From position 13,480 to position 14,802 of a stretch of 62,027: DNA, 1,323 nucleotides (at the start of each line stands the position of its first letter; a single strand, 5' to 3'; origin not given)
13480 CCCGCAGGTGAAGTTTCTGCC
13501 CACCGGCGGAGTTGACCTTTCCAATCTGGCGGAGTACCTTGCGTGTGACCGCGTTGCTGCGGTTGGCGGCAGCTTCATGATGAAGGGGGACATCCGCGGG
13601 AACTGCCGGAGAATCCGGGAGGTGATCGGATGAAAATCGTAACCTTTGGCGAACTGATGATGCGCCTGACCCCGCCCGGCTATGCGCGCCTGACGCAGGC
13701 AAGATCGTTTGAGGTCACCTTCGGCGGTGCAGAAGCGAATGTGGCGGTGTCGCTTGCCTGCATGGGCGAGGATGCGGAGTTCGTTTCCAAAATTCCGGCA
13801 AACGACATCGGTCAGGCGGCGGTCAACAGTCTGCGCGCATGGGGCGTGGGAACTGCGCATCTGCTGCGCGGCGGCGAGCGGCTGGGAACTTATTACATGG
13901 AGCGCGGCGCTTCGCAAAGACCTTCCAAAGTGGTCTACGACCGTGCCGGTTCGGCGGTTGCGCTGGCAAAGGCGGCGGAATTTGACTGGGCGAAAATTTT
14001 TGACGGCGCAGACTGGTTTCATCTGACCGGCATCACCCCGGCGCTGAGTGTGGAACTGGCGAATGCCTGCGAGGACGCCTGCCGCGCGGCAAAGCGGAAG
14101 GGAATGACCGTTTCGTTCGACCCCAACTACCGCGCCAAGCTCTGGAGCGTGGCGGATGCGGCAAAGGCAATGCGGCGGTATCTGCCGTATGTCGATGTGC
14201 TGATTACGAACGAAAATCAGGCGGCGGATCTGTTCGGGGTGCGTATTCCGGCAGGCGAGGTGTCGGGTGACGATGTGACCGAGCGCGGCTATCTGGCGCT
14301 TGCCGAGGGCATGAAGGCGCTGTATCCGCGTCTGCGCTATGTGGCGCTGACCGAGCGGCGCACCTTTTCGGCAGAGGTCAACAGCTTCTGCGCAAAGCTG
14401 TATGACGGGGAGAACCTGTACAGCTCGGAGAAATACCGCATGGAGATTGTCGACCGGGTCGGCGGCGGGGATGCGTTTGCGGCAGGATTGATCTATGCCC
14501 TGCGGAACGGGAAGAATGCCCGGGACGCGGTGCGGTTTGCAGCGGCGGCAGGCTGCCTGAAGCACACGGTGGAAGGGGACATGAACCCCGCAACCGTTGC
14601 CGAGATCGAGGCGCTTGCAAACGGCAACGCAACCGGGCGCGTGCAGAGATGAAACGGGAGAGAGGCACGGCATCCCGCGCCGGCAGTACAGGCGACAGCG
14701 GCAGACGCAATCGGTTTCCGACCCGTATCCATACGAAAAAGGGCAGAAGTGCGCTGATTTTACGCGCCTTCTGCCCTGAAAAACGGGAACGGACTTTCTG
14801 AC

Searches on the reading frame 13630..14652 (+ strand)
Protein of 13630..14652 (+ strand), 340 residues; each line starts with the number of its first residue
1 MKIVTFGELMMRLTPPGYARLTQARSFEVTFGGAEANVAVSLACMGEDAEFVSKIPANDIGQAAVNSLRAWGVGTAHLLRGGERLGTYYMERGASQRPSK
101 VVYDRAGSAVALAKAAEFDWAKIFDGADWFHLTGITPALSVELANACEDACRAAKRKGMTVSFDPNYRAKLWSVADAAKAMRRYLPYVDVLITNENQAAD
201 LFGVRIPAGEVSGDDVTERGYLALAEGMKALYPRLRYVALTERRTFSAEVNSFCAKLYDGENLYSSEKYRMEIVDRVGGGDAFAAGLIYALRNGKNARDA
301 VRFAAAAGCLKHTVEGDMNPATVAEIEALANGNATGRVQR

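Call 9: search_protein_families(library=pfam, proteins=[window:13630-14652:+], max_evalue=0.001)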
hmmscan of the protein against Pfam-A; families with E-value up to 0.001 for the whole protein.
window:13630-14652:+ (340 aa): 1 family
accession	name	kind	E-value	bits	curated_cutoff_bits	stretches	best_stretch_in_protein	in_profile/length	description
PF00294.29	PfkB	-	7.1e-43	147.5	25.8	1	2-320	3-298/302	pfkB family carbohydrate kinase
